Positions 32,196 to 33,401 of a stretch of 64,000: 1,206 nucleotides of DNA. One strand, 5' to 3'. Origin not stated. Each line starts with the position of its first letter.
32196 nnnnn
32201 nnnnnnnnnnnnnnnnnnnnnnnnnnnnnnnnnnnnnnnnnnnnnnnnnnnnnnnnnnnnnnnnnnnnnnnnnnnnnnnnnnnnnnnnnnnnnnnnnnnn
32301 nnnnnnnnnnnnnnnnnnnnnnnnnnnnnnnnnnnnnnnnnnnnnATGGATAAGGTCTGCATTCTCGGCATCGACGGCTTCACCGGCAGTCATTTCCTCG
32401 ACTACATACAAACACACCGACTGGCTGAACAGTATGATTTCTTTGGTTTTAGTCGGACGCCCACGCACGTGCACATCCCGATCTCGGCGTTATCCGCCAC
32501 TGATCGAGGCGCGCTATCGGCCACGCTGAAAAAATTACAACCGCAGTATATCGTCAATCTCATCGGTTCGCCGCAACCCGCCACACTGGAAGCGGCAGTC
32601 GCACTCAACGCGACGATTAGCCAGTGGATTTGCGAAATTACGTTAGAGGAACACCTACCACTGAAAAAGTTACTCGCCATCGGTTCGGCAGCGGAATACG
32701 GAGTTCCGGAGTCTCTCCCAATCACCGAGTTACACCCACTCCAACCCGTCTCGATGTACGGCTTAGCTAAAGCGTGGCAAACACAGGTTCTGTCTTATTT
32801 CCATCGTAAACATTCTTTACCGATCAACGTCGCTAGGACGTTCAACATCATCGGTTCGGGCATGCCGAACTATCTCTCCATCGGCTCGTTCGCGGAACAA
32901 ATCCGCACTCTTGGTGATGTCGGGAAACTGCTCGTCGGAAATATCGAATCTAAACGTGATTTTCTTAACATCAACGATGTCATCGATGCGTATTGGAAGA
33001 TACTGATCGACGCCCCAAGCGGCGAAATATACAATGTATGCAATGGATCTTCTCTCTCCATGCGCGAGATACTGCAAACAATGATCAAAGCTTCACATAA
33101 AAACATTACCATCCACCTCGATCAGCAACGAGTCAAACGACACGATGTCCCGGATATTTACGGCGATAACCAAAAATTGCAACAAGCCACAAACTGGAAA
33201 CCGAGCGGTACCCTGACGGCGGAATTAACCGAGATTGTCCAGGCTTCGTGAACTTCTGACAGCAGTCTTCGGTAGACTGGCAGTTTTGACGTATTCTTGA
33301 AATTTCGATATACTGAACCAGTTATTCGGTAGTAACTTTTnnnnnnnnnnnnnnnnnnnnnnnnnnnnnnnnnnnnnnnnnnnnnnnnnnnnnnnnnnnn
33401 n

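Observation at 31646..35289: gmd flanked by two Rmd/Tld-family reductases: GDP-D-rhamnose and possibly GDP-6-deoxy-D-talose precursors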

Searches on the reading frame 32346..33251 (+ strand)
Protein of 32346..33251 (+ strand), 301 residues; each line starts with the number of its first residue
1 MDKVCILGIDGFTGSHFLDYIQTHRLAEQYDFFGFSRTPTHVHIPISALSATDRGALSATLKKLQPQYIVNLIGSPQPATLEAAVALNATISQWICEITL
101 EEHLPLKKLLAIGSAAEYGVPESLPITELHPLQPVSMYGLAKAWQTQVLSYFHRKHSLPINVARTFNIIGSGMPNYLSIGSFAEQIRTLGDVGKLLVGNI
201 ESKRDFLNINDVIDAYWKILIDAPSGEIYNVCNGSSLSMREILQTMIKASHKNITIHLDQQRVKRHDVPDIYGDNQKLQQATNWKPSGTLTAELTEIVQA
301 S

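Call 3: search_protein_families(library=ncbifam, proteins=[window:32346-33251:+], max_evalue=0.00001)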
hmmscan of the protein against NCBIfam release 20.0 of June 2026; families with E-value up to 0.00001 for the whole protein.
window:32346-33251:+ (301 aa): 8 families
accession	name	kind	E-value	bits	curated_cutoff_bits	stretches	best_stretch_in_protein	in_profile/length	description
TIGR04180.1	EDH_00030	hypoth_equivalog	2.6e-24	85.8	475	1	104-287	111-295/297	NAD-dependent 4,6-dehydratase LegB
TIGR01179.1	galE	equivalog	7.3e-21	74.3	262.3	2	204-289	226-312/332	UDP-glucose 4-epimerase GalE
TIGR01181.1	dTDP_gluc_dehyt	equivalog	2.1e-12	46.8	365.1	1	92-299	104-309/321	dTDP-glucose 4,6-dehydratase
TIGR02197.1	heptose_epim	equivalog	2e-10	40.3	274.6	1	87-270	90-273/316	ADP-glyceromanno-heptose 6-epimerase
TIGR01472.1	gmd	equivalog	2.5e-08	33.5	415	1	113-262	130-299/342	GDP-mannose 4,6-dehydratase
NF008360.0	PRK11150.1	equivalog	3.8e-08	32.9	452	1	95-253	100-257/310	ADP-glyceromanno-heptose 6-epimerase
NF008872.0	PRK11908.1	equivalog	1.8e-07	30.5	294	0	137-263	148-284/349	bifunctional UDP-4-keto-pentose/UDP-xylose synthase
NF007956.0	PRK10675.1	subfamily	2.7e-07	30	394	0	204-291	231-319/338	UDP-glucose 4-epimerase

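Call 4: search_protein_families(library=pfam, proteins=[window:32346-33251:+], max_evalue=0.00001)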
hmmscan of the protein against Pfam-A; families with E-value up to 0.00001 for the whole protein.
window:32346-33251:+ (301 aa): 2 families
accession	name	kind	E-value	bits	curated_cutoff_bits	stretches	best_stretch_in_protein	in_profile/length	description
PF01370.27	Epimerase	-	2.3e-29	102.9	20.9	1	4-232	1-240/240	NAD dependent epimerase/dehydratase family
PF16363.11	GDP_Man_Dehyd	-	3.5e-28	99.5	27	1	6-291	2-326/332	GDP-mannose 4,6 dehydratase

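Call 9: search_solved_structures(query=window:32346-33251:+, max_evalue=0.00001, show_alignments=2)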
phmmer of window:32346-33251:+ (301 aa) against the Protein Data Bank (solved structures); distinct sequences matched with E-value up to 0.00001: 44.
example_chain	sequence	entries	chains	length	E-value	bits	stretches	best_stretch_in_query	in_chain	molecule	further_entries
2pk3_A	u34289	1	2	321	9e-35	123.5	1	5-300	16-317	GDP-6-deoxy-D-lyxo-4-hexulose reductase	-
6x3b_A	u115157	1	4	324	1.6e-22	83.3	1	112-297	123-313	GDP-6-deoxy-D-mannose reductase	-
4lw8_A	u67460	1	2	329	3.4e-18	69.1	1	5-294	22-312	Putative epimerase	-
8wxk_A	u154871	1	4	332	9e-14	54.6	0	106-173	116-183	UDP-glucose 4-epimerase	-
8wow_A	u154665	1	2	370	6.9e-10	41.8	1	104-288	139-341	UDP-glucose 4-epimerase 2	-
8wov_B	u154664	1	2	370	9.5e-10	41.4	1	104-288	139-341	UDP-glucose 4-epimerase 2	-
8wop_A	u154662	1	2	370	1.1e-09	41.1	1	104-288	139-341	UDP-glucose 4-epimerase 2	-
7k3p_A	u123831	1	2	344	1.4e-09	40.8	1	106-287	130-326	UDP-glucose 4-epimerase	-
3vps_A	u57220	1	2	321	3.8e-09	39.4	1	110-249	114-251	NAD-dependent epimerase/dehydratase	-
6wjb_A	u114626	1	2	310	5.2e-09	38.9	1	3-283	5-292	NAD-dependent epimerase/dehydratase family protein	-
6k0i_A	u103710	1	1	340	1.4e-08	37.6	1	102-290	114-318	UDP-glucose 4-epimerase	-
6k0g_A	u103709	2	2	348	1.5e-08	37.4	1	102-290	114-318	UDP-glucose 4-epimerase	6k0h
4zrm_A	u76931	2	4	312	2.1e-08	36.9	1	49-291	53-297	UDP-glucose 4-epimerase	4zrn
6dnt_A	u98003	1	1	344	2.2e-08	36.9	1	4-271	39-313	NAD-dependent epimerase/dehydratase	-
8rdg_A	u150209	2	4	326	3.8e-08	36.1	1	106-253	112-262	SDR family NAD(P)-dependent oxidoreductase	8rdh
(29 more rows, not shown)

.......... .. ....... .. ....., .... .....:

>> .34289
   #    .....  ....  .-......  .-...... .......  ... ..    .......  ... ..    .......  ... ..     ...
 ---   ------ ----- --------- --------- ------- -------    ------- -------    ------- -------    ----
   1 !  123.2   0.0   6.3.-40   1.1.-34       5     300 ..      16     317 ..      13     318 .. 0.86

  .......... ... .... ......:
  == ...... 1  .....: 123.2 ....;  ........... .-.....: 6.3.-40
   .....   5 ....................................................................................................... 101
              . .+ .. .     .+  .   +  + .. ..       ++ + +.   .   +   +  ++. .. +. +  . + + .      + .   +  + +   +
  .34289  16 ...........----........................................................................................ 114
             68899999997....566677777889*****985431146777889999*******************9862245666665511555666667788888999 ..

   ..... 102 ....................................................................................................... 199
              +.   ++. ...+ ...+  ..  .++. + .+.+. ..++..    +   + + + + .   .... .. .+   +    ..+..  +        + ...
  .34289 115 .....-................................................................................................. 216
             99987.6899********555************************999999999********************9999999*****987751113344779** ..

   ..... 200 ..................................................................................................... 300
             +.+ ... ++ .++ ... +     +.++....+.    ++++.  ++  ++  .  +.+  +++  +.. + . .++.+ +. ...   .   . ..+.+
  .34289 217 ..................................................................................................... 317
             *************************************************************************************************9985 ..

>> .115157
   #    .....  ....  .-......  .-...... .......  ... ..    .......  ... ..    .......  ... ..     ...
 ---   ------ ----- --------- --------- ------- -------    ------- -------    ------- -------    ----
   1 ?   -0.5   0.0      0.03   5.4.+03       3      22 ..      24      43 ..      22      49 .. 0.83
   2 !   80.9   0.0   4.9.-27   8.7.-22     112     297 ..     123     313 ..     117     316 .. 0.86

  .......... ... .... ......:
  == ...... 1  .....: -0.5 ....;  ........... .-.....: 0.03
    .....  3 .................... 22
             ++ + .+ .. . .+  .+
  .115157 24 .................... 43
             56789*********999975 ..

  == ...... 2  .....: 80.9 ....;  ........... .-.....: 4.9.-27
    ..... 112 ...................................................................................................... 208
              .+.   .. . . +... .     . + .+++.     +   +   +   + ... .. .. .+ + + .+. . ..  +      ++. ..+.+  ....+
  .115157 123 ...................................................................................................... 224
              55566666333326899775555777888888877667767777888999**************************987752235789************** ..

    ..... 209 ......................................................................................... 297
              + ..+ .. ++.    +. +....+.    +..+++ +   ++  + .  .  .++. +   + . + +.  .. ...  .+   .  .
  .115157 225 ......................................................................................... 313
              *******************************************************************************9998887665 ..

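Call 13: find_homologous_proteins(query=window:32346-33251:+, max_evalue=1e-10)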
Query window:32346-33251:+ (301 aa): 108 proteins with E <= 1e-10 among 1835 candidates.
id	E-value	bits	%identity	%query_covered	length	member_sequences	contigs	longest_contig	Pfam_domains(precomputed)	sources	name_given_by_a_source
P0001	5.8e-199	677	100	100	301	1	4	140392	PF16363.12,PF01370.28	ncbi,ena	-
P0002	2.4e-127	442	65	100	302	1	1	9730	PF16363.12,PF01370.28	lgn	-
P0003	2.2e-109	383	57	99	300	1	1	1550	PF16363.12,PF02719.22,PF01370.28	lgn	-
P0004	9.5e-108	378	57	99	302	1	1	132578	PF16363.12,PF01370.28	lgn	-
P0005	3.4e-105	369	56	100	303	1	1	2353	PF16363.12,PF01370.28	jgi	jgi:GDP-4-dehydro-6-deoxy-D-mannose reductase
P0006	1.7e-103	364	54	99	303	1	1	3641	PF16363.12,PF02719.22,PF01370.28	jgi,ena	-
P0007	1.1e-101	358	53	99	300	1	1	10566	PF16363.12,PF02719.22,PF01370.28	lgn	-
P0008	2.0e-86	308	48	99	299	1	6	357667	PF16363.12,PF02719.22,PF01370.28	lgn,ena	-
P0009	7.2e-79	283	49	94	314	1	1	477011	PF16363.12,PF01370.28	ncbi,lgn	-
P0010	5.7e-77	277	45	99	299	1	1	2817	PF16363.12,PF02719.22,PF01370.28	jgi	jgi:GDP-4-dehydro-6-deoxy-D-mannose reductase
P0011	2.3e-76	275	43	99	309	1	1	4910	PF04321.24,PF16363.12,PF02719.22,PF01370.28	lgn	-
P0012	1.8e-71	259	43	98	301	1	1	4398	PF16363.12,PF01370.28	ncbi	-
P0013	1.1e-70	256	45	94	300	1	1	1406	PF16363.12,PF01370.28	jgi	jgi:GDP-4-dehydro-6-deoxy-D-mannose reductase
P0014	1.7e-70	256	43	99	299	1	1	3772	PF16363.12,PF02719.22,PF01370.28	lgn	-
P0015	2.6e-70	255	43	95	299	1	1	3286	PF16363.12,PF02719.22,PF01370.28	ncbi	-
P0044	3.5e-66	241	41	100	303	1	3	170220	PF16363.12,PF01370.28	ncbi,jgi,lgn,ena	ncbi:MAG: GDP-mannose 4,6-dehydratase [Candidatus Aminicenantales bacterium]|jgi:GDP-4-dehydro-6-deo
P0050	2.7e-65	239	40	95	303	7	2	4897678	PF16363.12,PF02719.22,PF01370.28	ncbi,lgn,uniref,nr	ncbi:NAD-dependent epimerase/dehydratase family protein [Acetivibrio clariflavus]|uniref:Nucleoside-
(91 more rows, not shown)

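Call 14: find_encoding_contigs(protein=P0001, flank=6000, max_places=3)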
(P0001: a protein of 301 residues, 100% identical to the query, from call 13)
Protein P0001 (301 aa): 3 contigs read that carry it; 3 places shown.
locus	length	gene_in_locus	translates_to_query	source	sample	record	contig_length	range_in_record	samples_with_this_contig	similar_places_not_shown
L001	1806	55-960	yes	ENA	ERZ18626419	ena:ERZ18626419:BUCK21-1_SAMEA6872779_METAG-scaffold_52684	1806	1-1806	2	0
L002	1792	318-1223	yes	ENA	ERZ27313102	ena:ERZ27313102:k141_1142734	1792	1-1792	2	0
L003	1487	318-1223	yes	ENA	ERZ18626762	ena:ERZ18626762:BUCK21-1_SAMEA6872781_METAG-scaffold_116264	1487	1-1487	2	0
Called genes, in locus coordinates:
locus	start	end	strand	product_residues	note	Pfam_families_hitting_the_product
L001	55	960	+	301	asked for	PF01370:Epimerase, PF16363:GDP_Man_Dehyd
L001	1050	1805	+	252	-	?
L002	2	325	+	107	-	?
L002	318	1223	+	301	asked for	PF01370:Epimerase, PF16363:GDP_Man_Dehyd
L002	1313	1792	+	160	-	?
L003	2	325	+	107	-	?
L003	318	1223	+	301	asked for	PF01370:Epimerase, PF16363:GDP_Man_Dehyd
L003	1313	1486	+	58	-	?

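Call 15: find_encoding_contigs(protein=P0004, flank=6000, max_places=2)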
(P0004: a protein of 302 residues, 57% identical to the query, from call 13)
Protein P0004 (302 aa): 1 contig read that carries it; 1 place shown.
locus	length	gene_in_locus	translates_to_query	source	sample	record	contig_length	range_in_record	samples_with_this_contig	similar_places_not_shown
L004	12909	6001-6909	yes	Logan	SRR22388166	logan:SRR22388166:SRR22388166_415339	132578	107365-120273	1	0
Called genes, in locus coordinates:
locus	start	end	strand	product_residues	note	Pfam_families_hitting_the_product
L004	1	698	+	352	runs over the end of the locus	PF04321:RmlD_sub_bind, PF05368:NmrA, PF01073:3Beta_HSD, PF01370:Epimerase, PF02719:Polysacc_synt_2, PF13460:NAD_binding_10, PF16363:GDP_Man_Dehyd, PF08485:Polysacc_syn_2C, +2 more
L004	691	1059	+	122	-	PF05523:FdtA, PF14667:Polysacc_synt_C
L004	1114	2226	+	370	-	PF02350:Epimerase_2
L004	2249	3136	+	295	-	PF04321:RmlD_sub_bind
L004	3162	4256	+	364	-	PF00534:Glycos_transf_1, PF13692:Glyco_trans_1_4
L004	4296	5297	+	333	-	PF00106:adh_short (weak), PF01073:3Beta_HSD, PF01370:Epimerase, PF02719:Polysacc_synt_2, PF05368:NmrA, PF07993:NAD_binding_4, PF16363:GDP_Man_Dehyd, PF13460:NAD_binding_10, +1 more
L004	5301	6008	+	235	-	PF00483:NTP_transferase, PF12804:NTP_transf_3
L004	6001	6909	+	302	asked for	PF01370:Epimerase, PF16363:GDP_Man_Dehyd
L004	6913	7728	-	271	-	PF00535:Glycos_transf_2, PF13641:Glyco_tranf_2_3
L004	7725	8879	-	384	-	PF13439:Glyco_transf_4, PF00534:Glycos_transf_1, PF13692:Glyco_trans_1_4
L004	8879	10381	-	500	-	-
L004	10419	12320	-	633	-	PF13522:GATase_6, PF13537:GATase_7, PF00733:Asn_synthase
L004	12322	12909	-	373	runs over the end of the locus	PF13439:Glyco_transf_4, PF00534:Glycos_transf_1, PF13692:Glyco_trans_1_4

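Call 16: find_encoding_contigs(protein=P0008, flank=6000, max_places=2)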
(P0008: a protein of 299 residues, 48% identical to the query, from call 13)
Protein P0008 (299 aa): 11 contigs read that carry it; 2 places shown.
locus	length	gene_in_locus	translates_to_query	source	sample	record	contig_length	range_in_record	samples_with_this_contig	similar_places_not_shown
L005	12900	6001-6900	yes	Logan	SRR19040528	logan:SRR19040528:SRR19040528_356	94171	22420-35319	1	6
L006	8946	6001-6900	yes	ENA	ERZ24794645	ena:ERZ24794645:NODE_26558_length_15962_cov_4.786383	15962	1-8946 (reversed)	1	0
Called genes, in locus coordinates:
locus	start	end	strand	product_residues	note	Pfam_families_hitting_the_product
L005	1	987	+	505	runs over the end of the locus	-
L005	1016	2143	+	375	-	PF13439:Glyco_transf_4, PF13579:Glyco_trans_4_4, PF00534:Glycos_transf_1, PF13692:Glyco_trans_1_4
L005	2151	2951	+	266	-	PF00535:Glycos_transf_2, PF10111:Glyco_tranf_2_2 (weak), PF13641:Glyco_tranf_2_3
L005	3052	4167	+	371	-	PF08003:Methyltransf_9, PF13489:Methyltransf_23, PF13847:Methyltransf_31, PF08241:Methyltransf_11, PF08242:Methyltransf_12, PF13649:Methyltransf_25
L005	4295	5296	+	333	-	PF01073:3Beta_HSD, PF01370:Epimerase, PF02719:Polysacc_synt_2, PF04321:RmlD_sub_bind, PF05368:NmrA, PF07993:NAD_binding_4, PF16363:GDP_Man_Dehyd, PF13460:NAD_binding_10, +1 more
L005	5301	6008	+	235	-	PF00483:NTP_transferase, PF12804:NTP_transf_3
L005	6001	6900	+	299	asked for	PF01370:Epimerase, PF16363:GDP_Man_Dehyd, PF02719:Polysacc_synt_2 (weak)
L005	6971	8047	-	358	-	PF13439:Glyco_transf_4 (faint), PF00534:Glycos_transf_1, PF13692:Glyco_trans_1_4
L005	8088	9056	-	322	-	PF00106:adh_short (faint), PF01073:3Beta_HSD, PF01370:Epimerase, PF02719:Polysacc_synt_2, PF04321:RmlD_sub_bind (weak), PF13460:NAD_binding_10, PF16363:GDP_Man_Dehyd, PF07993:NAD_binding_4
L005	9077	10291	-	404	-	PF02350:Epimerase_2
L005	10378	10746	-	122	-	-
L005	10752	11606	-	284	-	PF01370:Epimerase (weak), PF04321:RmlD_sub_bind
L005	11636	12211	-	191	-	PF13489:Methyltransf_23, PF13847:Methyltransf_31 (weak), PF13649:Methyltransf_25, PF08241:Methyltransf_11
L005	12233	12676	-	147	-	PF00908:dTDP_sugar_isom, PF05523:FdtA, PF14667:Polysacc_synt_C (weak)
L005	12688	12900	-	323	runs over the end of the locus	PF01073:3Beta_HSD (weak), PF01370:Epimerase, PF04321:RmlD_sub_bind, PF16363:GDP_Man_Dehyd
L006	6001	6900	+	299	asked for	PF01370:Epimerase, PF16363:GDP_Man_Dehyd, PF02719:Polysacc_synt_2 (weak)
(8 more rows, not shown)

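Call 17: find_encoding_contigs(protein=P0050, flank=6000, max_places=1)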
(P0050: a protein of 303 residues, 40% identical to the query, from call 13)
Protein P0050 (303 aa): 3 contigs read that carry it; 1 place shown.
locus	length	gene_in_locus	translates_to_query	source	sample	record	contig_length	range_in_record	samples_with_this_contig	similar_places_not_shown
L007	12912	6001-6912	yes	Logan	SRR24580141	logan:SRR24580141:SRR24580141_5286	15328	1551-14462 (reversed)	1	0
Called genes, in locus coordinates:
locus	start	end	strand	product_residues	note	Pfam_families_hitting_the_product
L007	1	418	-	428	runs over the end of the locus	?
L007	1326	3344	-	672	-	PF22842:Pel9A-like_beta_helix, PF07602:DUF1565 (weak), PF13229:Beta_helix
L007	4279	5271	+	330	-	PF00106:adh_short, PF01073:3Beta_HSD, PF01370:Epimerase, PF02719:Polysacc_synt_2, PF04321:RmlD_sub_bind, PF07993:NAD_binding_4, PF16363:GDP_Man_Dehyd, PF13460:NAD_binding_10, +1 more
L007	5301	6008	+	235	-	PF00483:NTP_transferase, PF12804:NTP_transf_3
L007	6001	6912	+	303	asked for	PF01370:Epimerase, PF16363:GDP_Man_Dehyd, PF02719:Polysacc_synt_2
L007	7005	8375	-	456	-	PF16933:PelG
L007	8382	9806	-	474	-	PF11997:DUF3492, PF13439:Glyco_transf_4, PF20706:GT4-conflict (weak), PF00534:Glycos_transf_1, PF13692:Glyco_trans_1_4, PF13524:Glyco_trans_1_2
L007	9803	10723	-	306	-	-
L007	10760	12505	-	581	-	PF01073:3Beta_HSD, PF01370:Epimerase, PF13460:NAD_binding_10 (weak)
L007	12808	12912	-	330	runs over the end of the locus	-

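Call 18: find_encoding_contigs(protein=P0009, flank=6000, max_places=1)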
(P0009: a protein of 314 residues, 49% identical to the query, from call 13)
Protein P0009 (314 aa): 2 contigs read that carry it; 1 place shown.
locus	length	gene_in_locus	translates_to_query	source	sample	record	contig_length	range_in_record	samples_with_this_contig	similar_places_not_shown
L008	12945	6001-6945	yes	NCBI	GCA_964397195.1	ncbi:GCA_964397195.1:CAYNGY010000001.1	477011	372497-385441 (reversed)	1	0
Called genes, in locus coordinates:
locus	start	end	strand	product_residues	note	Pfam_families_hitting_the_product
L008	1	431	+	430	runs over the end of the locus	PF13439:Glyco_transf_4 (weak), PF00534:Glycos_transf_1, PF13692:Glyco_trans_1_4, PF13524:Glyco_trans_1_2 (weak)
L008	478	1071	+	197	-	PF00117:GATase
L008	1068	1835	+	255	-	PF00977:His_biosynth, PF03060:NMO (faint)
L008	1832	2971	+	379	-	-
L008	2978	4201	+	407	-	PF13579:Glyco_trans_4_4, PF13439:Glyco_transf_4, PF13692:Glyco_trans_1_4 (weak)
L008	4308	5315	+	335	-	PF00106:adh_short (weak), PF01370:Epimerase, PF02719:Polysacc_synt_2, PF04321:RmlD_sub_bind, PF01073:3Beta_HSD, PF13460:NAD_binding_10, PF16363:GDP_Man_Dehyd, PF07993:NAD_binding_4, +1 more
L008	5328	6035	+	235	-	PF00483:NTP_transferase, PF12804:NTP_transf_3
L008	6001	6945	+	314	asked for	PF01370:Epimerase, PF16363:GDP_Man_Dehyd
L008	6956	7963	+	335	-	PF13641:Glyco_tranf_2_3, PF00535:Glycos_transf_2, PF13632:Glyco_trans_2_3 (weak)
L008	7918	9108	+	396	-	PF13439:Glyco_transf_4, PF13579:Glyco_trans_4_4, PF20706:GT4-conflict, PF00534:Glycos_transf_1, PF13692:Glyco_trans_1_4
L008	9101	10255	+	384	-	PF00534:Glycos_transf_1, PF13692:Glyco_trans_1_4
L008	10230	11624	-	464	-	-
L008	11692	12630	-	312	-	PF13439:Glyco_transf_4 (faint), PF00534:Glycos_transf_1, PF13692:Glyco_trans_1_4, PF13524:Glyco_trans_1_2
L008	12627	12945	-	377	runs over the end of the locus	PF13439:Glyco_transf_4, PF13579:Glyco_trans_4_4, PF20706:GT4-conflict, PF00534:Glycos_transf_1, PF13692:Glyco_trans_1_4, PF13524:Glyco_trans_1_2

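Call 19: find_encoding_contigs(protein=P0044, flank=6000, max_places=1)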
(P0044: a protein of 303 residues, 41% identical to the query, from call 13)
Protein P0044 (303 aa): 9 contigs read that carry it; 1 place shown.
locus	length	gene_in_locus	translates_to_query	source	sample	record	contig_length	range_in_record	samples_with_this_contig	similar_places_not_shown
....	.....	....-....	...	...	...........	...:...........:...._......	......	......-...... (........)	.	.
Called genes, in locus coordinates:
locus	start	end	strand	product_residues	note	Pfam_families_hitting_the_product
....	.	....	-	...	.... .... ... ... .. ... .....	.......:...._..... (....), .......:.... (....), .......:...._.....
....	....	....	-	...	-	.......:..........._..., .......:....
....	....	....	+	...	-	-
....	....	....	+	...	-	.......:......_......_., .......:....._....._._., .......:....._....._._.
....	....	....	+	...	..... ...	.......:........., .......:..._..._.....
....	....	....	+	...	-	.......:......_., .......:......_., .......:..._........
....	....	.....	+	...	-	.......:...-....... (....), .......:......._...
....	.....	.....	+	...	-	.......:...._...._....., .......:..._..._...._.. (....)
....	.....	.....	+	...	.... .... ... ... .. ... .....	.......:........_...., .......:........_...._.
